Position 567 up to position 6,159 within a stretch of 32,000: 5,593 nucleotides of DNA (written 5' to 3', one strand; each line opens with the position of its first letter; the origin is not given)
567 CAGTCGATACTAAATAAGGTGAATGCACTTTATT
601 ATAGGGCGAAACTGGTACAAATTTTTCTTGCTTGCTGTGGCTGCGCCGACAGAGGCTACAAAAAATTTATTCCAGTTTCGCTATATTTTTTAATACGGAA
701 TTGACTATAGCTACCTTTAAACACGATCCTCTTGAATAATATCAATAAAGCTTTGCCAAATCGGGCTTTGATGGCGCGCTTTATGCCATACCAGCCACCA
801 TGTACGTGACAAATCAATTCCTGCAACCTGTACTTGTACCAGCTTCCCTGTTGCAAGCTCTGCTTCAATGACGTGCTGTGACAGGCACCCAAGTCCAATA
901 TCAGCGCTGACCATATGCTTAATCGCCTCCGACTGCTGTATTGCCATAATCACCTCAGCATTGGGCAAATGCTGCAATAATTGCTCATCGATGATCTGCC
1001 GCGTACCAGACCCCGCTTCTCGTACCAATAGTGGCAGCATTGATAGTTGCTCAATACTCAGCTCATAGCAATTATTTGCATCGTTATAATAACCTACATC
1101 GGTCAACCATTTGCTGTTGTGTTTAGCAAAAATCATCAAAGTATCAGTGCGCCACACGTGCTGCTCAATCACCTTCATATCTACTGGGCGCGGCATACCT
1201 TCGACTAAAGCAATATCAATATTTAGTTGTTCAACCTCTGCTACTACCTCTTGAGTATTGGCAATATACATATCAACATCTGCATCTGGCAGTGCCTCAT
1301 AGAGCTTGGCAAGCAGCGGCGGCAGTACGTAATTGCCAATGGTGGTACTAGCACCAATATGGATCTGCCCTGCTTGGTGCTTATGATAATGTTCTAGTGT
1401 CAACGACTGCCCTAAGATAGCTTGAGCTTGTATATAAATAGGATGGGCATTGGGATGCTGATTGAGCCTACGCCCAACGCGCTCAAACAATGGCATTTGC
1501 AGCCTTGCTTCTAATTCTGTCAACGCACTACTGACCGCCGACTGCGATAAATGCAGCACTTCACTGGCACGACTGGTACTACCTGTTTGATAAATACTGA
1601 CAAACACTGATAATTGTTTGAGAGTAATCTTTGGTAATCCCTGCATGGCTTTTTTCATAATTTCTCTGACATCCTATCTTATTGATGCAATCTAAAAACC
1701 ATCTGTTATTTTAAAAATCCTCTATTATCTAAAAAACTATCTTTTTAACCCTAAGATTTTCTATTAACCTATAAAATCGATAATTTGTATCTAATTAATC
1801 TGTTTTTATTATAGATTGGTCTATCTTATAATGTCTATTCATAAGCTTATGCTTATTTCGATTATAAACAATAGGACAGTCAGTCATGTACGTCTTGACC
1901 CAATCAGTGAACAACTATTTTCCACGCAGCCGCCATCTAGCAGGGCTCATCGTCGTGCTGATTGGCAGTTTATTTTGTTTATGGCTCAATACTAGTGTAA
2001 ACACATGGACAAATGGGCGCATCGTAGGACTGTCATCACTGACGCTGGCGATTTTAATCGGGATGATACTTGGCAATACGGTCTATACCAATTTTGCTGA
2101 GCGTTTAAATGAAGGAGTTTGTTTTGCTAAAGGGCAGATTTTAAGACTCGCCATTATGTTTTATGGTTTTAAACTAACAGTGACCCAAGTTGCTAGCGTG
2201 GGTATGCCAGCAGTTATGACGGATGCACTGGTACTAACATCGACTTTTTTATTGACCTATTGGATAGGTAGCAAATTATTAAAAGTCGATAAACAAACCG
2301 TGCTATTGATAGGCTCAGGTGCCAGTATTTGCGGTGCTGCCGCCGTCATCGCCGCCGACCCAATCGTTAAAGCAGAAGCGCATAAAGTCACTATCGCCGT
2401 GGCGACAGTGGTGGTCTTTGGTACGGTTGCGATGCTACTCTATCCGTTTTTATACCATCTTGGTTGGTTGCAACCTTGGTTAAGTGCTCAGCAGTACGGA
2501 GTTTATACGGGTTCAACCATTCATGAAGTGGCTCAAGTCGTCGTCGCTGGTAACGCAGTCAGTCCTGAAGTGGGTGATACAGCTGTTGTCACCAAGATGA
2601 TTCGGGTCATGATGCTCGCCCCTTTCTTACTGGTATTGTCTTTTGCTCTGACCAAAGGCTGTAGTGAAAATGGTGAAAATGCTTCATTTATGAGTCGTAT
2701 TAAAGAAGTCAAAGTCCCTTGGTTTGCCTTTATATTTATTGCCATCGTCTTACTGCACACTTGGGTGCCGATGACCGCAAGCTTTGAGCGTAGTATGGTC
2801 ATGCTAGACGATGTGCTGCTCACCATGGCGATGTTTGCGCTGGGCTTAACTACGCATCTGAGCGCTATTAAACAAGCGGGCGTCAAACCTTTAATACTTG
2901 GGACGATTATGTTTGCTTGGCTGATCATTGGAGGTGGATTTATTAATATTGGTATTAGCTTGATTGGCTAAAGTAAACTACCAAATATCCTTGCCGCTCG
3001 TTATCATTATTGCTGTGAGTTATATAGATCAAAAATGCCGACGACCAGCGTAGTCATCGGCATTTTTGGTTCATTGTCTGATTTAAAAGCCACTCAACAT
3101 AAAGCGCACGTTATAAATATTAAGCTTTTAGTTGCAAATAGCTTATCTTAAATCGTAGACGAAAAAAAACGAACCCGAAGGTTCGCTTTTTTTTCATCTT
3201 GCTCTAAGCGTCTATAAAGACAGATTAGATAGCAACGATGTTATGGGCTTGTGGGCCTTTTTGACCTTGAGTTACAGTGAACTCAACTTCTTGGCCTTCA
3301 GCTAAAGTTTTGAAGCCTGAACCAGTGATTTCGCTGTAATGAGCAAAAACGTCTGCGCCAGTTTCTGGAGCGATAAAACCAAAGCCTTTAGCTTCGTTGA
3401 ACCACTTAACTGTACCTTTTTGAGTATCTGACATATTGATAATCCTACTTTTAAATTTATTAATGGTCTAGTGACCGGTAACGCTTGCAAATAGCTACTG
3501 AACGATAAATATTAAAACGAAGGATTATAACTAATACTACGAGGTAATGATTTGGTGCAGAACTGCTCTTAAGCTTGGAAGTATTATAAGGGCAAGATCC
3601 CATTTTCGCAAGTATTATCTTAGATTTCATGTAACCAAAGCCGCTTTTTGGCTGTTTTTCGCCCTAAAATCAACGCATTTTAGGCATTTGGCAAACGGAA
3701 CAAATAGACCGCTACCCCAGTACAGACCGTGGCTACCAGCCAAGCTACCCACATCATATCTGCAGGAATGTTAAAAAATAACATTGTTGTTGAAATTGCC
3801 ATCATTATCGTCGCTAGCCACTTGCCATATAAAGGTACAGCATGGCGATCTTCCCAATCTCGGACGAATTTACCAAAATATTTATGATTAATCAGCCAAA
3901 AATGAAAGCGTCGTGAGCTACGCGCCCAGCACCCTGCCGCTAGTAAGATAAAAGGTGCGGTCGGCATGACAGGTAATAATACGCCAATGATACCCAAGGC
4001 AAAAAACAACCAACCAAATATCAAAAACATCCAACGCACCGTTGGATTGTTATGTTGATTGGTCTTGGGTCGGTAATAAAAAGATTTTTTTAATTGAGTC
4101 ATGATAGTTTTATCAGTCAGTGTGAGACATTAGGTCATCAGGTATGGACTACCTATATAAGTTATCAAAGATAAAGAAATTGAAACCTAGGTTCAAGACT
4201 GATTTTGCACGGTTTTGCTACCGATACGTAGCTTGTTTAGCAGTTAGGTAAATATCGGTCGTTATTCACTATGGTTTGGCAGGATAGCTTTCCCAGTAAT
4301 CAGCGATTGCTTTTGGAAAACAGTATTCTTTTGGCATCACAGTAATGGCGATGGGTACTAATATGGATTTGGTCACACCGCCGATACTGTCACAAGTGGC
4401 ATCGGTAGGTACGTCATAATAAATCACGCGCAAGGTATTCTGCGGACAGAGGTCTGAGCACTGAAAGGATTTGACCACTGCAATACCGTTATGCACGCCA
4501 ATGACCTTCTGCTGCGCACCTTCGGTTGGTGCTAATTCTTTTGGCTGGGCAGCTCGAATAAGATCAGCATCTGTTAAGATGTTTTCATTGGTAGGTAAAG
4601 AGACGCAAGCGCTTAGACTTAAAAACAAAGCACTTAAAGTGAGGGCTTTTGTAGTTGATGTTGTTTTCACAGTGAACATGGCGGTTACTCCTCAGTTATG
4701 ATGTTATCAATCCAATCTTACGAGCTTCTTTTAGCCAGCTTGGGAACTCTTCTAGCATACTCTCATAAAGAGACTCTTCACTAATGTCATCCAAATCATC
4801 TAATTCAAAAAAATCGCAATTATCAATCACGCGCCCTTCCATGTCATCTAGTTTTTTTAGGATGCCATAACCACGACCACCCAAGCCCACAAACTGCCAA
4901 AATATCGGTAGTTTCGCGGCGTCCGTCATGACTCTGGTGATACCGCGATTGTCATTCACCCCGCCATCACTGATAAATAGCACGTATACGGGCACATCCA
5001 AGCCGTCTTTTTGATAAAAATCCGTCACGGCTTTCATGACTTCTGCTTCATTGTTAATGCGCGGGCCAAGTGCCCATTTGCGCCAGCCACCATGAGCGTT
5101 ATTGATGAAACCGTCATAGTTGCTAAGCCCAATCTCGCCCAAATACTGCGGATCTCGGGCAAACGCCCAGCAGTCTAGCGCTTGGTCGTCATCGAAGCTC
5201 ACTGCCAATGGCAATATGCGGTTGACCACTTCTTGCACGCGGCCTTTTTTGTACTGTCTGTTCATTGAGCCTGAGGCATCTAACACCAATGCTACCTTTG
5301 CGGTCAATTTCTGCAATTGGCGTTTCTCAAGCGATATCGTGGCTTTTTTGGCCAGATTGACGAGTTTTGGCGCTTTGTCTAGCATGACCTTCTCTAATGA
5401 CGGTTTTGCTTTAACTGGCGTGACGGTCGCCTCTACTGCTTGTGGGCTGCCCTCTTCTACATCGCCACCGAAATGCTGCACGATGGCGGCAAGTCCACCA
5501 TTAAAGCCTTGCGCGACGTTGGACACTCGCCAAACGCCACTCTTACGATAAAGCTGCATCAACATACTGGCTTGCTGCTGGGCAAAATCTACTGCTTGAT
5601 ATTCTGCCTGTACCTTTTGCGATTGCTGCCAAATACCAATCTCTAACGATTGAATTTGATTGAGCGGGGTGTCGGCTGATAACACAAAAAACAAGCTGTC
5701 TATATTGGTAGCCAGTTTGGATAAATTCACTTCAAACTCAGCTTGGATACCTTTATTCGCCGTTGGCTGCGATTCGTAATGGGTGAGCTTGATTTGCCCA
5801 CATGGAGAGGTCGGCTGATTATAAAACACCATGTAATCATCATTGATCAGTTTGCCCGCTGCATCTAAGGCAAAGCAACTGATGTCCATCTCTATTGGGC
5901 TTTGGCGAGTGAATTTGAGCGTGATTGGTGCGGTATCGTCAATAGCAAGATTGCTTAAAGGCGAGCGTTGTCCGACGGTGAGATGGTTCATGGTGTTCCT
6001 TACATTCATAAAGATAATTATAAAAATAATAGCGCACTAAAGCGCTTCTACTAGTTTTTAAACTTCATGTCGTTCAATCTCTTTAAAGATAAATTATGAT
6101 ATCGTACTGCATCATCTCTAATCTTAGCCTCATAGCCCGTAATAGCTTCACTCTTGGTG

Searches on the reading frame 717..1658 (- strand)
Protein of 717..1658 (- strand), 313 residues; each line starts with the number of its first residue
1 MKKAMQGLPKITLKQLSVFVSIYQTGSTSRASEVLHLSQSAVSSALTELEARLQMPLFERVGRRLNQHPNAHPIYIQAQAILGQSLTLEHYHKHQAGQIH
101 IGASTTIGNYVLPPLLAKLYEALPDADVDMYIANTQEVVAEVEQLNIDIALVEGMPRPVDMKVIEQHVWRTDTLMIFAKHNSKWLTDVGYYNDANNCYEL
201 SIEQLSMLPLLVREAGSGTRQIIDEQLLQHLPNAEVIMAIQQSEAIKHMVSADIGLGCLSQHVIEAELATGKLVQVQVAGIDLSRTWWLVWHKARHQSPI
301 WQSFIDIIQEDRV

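Call 8: search_protein_families(library=pfam, proteins=[window:717-1658:-])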
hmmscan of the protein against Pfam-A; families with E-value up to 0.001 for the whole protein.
window:717-1658:- (313 aa): 3 families
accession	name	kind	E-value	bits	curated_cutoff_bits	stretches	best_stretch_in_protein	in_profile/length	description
PF03466.25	LysR_substrate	-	5.8e-40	137.4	28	1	94-310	3-206/209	LysR substrate binding domain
PF00126.33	HTH_1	-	4e-17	62.3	26.6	1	13-65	1-53/60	Bacterial regulatory helix-turn-helix protein, lysR family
PF12849.12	PBP_like_2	-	0.00065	20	27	0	94-261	7-186/267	PBP superfamily domain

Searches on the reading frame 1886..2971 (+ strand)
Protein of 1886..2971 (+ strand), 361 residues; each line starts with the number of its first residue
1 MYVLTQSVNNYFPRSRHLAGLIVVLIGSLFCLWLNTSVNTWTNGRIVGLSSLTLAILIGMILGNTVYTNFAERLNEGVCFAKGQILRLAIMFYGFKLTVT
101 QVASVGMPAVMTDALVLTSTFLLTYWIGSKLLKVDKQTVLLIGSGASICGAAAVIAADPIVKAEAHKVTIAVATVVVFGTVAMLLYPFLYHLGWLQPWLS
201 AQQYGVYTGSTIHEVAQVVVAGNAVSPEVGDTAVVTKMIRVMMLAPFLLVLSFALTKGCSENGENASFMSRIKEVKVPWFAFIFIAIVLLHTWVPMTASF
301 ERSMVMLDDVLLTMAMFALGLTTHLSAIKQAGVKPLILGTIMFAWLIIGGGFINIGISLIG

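Call 8: search_protein_families(library=pfam, proteins=[window:1886-2971:+])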
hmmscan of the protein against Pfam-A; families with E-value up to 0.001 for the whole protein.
window:1886-2971:+ (361 aa): 1 family
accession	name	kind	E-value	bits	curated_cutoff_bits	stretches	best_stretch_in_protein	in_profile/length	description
PF03601.19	Cons_hypoth698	-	2.5e-93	312.8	24.5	1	20-338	2-303/304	Conserved hypothetical protein 698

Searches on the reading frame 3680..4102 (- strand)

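Call 8: search_protein_families(library=pfam, proteins=[window:3680-4102:-])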
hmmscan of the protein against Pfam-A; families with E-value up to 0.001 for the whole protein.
window:3680-4102:- (140 aa): 1 family
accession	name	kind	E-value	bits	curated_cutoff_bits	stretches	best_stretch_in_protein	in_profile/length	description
PF04304.18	DUF454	-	2.6e-37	127.8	35.1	1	23-138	1-114/115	Protein of unknown function (DUF454)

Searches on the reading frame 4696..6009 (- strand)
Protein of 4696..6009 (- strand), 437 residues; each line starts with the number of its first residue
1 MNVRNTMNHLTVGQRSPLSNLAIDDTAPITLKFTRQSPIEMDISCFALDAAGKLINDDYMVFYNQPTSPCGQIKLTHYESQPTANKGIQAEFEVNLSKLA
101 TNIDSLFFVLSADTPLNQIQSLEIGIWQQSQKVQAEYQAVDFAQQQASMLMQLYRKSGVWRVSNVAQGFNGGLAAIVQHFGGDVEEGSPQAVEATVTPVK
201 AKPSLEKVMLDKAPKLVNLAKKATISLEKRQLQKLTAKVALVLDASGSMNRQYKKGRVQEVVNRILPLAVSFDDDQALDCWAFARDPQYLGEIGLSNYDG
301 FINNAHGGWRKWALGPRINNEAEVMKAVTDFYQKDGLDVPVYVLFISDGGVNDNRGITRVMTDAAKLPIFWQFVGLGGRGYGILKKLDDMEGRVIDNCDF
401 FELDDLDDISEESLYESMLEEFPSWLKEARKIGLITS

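Call 8: search_protein_families(library=pfam, proteins=[window:4696-6009:-])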
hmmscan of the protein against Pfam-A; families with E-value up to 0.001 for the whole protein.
window:4696-6009:- (437 aa): 3 families
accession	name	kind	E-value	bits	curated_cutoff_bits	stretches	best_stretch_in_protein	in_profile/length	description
PF10138.15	vWA-TerF-like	-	4.4e-77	259.2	29.4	1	236-434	1-199/200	vWA found in TerF C terminus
PF02342.23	TerD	-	3.9e-28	98.6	25.3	1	29-180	25-187/187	TerD domain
PF07002.22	Copine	-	1.4e-06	28.3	27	1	322-433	89-213/218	Copine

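Call 19: find_encoding_contigs(protein=window:4696-5991:-, flank=8000, max_places=10)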
Protein window:4696-5991:- (431 aa): 5 contigs read that carry it; 2 places shown.
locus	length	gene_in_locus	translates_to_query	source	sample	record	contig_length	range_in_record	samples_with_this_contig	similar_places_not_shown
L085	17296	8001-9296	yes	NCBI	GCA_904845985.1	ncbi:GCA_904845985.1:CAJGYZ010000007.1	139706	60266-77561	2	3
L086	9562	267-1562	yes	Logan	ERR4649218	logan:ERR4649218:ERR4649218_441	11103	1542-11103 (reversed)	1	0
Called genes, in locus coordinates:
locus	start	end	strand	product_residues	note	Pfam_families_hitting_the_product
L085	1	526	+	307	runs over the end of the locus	PF13593:SBF_like, PF01758:SBF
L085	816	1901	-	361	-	PF01226:Form_Nir_trans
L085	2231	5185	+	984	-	PF00133:tRNA-synt_1, PF09334:tRNA-synt_1g (weak), PF13603:tRNA-synt_1_2, PF08264:Anticodon_1, PF10458:Val_tRNA-synt_C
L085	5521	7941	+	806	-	PF01637:ATPase_2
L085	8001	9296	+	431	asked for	PF02342:TerD, PF10138:vWA-TerF-like, PF07002:Copine (weak)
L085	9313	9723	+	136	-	-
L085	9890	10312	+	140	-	PF04304:DUF454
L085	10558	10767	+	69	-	PF00313:CSD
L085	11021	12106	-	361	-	PF03601:Cons_hypoth698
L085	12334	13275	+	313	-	PF00126:HTH_1, PF03466:LysR_substrate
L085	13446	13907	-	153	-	PF00582:Usp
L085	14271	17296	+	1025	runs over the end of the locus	PF00675:Peptidase_M16 (weak), PF05193:Peptidase_M16_C, PF08367:M16C_assoc, PF05193:Peptidase_M16_C, PF22516:PreP_C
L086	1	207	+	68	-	?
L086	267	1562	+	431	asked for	PF02342:TerD, PF10138:vWA-TerF-like, PF07002:Copine (weak)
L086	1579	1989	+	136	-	-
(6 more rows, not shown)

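Call 62: search_protein_families(library=ncbifam, proteins=[window:4696-5991:-], max_evalue=0.01)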
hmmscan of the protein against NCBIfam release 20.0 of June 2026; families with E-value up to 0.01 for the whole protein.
window:4696-5991:- (431 aa): 0 families
